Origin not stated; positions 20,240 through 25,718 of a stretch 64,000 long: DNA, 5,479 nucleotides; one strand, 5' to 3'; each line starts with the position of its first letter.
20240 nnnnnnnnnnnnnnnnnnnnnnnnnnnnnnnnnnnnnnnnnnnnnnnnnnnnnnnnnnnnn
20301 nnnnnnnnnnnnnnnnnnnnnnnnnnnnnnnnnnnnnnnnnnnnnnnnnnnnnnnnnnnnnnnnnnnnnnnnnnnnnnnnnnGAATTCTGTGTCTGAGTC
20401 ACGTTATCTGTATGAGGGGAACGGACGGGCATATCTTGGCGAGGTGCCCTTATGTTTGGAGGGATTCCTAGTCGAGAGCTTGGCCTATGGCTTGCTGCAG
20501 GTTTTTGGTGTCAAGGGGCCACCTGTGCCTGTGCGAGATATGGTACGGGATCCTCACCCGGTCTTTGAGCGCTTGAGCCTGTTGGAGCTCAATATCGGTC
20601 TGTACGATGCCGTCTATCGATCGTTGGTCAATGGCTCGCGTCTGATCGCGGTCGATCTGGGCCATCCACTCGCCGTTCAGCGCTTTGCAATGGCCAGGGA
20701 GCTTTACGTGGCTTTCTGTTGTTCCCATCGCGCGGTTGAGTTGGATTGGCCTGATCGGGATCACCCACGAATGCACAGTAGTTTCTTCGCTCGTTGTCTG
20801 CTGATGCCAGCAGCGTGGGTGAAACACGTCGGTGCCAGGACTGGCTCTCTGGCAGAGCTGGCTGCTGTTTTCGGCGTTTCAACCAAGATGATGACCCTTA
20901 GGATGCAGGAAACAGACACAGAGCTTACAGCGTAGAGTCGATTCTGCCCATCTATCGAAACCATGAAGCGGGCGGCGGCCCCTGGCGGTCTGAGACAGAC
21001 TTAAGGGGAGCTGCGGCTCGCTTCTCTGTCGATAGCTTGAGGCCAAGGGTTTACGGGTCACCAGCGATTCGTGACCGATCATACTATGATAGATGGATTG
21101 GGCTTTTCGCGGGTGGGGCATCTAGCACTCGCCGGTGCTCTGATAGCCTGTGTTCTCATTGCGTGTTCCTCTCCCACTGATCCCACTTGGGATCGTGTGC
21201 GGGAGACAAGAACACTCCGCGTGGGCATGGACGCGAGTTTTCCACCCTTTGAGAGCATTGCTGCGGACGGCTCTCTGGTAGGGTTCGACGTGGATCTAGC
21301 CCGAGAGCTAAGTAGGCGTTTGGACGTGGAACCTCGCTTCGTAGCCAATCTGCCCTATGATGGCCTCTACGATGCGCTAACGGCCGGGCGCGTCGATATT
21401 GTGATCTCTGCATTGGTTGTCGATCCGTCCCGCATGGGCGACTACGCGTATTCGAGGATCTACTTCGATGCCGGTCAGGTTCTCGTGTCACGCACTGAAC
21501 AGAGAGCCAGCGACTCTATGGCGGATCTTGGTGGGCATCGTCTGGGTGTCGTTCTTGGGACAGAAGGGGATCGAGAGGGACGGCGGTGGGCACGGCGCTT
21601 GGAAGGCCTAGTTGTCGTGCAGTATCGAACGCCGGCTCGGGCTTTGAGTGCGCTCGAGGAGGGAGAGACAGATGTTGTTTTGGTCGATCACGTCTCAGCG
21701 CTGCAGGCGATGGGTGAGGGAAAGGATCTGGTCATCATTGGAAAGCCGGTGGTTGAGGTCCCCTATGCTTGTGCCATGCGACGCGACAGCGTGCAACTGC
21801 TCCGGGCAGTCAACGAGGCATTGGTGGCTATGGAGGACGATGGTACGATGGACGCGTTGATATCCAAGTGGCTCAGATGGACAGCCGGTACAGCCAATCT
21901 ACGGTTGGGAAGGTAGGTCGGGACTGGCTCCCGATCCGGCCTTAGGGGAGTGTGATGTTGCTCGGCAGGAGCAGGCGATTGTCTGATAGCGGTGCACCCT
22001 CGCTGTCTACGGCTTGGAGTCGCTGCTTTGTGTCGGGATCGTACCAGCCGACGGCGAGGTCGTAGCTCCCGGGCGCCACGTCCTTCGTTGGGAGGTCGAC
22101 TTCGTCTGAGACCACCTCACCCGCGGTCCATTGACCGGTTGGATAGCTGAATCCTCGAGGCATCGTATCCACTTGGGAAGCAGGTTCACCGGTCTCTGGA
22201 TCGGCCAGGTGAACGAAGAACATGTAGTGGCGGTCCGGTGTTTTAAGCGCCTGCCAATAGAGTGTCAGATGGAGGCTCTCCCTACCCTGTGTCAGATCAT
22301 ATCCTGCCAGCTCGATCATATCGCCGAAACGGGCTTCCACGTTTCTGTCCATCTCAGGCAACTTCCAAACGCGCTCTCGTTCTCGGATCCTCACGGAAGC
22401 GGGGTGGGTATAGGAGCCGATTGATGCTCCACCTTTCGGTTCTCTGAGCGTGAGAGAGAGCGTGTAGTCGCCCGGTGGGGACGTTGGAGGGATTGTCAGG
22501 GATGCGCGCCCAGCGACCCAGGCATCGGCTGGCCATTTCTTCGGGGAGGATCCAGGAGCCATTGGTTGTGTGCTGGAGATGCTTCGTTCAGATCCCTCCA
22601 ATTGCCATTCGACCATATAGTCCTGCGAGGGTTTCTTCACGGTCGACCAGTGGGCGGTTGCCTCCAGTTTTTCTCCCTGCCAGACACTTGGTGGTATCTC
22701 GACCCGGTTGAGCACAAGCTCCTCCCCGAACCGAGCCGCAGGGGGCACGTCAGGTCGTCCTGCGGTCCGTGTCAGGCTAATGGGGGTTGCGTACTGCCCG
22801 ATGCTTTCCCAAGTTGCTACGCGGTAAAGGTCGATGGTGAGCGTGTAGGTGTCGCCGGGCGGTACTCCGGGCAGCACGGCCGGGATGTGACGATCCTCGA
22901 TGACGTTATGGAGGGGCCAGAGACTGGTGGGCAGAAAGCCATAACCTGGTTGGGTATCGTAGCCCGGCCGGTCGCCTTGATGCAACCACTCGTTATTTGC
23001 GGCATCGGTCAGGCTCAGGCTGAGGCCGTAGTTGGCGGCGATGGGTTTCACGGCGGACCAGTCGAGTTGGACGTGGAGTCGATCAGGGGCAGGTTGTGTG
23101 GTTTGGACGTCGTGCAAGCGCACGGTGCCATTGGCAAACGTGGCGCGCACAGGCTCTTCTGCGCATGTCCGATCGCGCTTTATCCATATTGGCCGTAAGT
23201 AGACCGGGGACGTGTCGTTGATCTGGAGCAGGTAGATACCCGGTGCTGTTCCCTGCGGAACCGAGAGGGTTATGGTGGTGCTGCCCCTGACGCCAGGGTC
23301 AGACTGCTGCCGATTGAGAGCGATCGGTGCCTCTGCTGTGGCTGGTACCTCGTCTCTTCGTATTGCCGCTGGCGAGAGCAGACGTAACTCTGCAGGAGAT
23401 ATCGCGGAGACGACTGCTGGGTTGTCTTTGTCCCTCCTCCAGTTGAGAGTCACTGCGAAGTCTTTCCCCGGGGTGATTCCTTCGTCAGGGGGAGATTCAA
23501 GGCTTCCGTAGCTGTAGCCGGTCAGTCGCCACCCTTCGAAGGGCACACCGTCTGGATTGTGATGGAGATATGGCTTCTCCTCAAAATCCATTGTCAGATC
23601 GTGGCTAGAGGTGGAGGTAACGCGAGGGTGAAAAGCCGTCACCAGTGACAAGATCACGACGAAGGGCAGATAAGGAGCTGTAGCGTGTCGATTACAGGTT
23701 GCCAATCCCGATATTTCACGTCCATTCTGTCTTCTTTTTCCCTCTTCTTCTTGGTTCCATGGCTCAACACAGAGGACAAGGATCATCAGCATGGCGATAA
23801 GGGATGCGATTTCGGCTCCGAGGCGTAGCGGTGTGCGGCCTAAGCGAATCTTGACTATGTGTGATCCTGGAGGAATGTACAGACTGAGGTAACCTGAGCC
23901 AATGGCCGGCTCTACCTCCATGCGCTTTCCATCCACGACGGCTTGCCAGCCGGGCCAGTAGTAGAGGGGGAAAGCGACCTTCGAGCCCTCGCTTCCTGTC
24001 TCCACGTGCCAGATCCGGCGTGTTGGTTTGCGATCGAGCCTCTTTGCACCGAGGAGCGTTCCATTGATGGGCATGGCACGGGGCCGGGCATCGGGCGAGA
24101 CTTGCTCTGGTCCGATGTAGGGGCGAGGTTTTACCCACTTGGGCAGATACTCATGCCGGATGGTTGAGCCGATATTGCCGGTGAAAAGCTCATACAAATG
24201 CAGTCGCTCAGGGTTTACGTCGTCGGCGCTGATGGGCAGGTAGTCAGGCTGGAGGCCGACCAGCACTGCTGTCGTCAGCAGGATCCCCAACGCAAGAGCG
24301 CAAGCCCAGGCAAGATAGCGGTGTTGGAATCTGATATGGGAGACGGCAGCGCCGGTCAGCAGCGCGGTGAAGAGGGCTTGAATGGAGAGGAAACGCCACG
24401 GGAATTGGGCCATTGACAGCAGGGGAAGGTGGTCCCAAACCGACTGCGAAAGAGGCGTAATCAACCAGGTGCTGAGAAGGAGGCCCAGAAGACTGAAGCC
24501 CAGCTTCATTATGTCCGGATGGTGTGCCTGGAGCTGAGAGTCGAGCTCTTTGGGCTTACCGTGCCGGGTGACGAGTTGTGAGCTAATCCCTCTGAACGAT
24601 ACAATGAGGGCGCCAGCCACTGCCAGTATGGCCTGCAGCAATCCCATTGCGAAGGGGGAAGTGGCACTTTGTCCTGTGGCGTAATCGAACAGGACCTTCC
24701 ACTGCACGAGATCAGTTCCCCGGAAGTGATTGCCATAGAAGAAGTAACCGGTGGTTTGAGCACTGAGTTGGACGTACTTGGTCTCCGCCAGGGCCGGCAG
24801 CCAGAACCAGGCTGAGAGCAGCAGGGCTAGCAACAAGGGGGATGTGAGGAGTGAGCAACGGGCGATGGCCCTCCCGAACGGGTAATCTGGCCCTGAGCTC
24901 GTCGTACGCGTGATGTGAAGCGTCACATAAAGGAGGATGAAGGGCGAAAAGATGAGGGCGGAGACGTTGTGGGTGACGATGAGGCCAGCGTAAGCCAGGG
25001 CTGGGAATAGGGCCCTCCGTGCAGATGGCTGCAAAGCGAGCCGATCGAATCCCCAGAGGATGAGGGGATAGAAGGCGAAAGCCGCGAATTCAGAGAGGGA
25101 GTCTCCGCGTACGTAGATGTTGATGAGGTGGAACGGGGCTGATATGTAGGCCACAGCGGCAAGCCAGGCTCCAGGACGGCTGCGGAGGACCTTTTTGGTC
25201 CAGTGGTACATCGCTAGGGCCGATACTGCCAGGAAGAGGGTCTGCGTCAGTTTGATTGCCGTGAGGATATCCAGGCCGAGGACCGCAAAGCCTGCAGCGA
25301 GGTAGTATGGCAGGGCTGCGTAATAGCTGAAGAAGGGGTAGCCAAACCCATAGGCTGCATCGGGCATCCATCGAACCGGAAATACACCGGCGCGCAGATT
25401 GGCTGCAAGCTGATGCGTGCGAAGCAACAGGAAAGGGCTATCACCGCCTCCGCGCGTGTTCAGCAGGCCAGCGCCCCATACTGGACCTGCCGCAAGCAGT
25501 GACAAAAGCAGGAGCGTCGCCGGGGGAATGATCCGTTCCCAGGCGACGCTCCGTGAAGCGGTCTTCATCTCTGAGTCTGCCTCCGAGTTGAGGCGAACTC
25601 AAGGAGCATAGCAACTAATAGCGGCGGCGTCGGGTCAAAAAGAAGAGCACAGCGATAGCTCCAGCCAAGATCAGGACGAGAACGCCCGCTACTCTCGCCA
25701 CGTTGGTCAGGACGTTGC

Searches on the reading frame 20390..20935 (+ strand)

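Call 5: search_protein_families(library=pfam, proteins=[window:20390-20935:+], max_evalue=0.01)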
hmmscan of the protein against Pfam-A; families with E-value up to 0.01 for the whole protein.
window:20390-20935:+ (181 aa): 1 family
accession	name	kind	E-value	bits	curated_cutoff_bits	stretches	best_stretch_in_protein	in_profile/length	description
PF06114.19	Peptidase_M78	-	8e-08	32.6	22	1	65-171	9-121/123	IrrE N-terminal-like domain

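Call 8: search_protein_families(library=ncbifam, proteins=[window:20390-20935:+], max_evalue=1)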
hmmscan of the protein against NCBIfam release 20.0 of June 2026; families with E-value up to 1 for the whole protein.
window:20390-20935:+ (181 aa): 0 families

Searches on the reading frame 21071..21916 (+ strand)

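Call 5: search_protein_families(library=pfam, proteins=[window:21071-21916:+], max_evalue=0.01)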
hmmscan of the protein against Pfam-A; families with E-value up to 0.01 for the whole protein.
window:21071-21916:+ (281 aa): 2 families
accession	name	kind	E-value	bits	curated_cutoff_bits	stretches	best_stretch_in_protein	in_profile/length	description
PF00497.25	SBP_bac_3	-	4.3e-32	111.1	26.4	1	49-268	1-130/132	Bacterial extracellular solute-binding proteins, family 3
PF12974.12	Phosphonate-bd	-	0.0067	16.3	27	0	76-112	19-55/242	ABC transporter, phosphonate, periplasmic substrate-binding protein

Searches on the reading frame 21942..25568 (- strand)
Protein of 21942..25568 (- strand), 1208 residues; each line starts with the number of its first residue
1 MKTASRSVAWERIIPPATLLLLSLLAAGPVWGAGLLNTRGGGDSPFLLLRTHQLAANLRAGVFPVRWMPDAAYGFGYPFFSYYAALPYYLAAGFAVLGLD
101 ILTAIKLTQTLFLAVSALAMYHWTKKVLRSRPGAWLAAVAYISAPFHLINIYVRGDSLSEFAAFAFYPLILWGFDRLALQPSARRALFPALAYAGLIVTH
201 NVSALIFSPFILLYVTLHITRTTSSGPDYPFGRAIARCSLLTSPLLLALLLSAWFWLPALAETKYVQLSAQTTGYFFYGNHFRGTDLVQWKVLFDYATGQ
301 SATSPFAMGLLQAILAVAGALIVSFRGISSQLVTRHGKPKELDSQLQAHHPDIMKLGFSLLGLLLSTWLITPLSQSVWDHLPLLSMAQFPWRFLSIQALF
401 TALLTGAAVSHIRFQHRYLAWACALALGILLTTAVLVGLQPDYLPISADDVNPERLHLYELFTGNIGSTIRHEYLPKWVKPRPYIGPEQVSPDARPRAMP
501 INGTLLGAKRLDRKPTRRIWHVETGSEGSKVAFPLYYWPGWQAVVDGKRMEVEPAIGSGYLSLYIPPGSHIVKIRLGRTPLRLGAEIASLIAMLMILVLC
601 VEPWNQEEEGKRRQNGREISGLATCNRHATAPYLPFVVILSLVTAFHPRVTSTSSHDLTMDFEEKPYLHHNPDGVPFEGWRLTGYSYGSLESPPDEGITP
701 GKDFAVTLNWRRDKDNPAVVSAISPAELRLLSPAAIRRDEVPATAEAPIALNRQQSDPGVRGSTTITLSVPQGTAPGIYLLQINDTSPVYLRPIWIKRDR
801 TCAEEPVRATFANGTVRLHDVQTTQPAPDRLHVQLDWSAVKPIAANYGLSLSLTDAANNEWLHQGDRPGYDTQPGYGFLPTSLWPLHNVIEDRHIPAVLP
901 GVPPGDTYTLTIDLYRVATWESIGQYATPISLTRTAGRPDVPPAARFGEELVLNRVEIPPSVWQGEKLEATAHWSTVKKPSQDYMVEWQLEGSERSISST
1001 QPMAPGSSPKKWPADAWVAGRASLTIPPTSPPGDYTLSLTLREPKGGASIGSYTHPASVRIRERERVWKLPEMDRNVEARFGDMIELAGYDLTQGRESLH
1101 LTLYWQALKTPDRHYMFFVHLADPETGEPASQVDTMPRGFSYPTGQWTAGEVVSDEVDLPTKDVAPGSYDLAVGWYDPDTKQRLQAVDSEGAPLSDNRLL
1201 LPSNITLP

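Call 5: search_protein_families(library=pfam, proteins=[window:21942-25568:-], max_evalue=0.01)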
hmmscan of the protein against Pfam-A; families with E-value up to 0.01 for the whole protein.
window:21942-25568:- (1208 aa): 3 families
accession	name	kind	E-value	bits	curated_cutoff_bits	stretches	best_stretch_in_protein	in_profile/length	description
PF10131.15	PTPS_related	-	1.8e-11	43.7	26.4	1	80-434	1-303/621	6-pyruvoyl-tetrahydropterin synthase related domain; membrane protein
PF10633.15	NPCBM_assoc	-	0.0035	17.9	24.4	0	1013-1042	47-76/78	NPCBM-associated, NEW3 domain of alpha-galactosidase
PF09586.16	YfhO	-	0.0044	15.9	28.5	0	527-575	775-822/835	Bacterial membrane protein YfhO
